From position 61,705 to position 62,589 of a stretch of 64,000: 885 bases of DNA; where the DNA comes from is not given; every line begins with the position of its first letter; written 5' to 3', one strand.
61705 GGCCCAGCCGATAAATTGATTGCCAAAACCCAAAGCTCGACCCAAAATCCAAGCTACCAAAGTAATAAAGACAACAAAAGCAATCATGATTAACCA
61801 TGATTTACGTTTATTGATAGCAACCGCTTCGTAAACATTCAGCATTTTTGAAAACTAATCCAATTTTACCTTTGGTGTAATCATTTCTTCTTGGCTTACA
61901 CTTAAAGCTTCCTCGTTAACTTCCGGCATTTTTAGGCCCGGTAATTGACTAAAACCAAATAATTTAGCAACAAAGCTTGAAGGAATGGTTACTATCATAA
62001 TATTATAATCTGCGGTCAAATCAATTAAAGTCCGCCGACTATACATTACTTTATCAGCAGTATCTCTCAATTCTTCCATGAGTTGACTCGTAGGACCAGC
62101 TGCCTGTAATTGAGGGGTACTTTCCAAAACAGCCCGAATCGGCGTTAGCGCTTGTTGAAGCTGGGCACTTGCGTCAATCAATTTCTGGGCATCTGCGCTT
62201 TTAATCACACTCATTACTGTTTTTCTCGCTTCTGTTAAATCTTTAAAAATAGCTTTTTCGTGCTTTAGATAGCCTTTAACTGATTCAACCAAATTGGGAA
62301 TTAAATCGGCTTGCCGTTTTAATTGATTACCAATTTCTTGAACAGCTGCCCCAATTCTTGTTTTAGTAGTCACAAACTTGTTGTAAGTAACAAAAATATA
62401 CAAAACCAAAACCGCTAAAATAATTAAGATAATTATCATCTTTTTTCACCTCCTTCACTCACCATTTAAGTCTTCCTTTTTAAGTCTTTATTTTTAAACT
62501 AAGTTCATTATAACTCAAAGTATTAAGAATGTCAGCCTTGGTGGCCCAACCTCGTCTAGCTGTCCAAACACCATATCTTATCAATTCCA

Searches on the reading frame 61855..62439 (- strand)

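Call 75: search_protein_families(library=pfam, proteins=[window:61855-62439:-], max_evalue=0.001)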
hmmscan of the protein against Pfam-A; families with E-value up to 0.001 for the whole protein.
window:61855-62439:- (194 aa): 1 family
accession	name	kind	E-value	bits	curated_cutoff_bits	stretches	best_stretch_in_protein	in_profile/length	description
PF04011.17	LemA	-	2.8e-37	128.3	26.2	1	33-181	2-147/149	LemA family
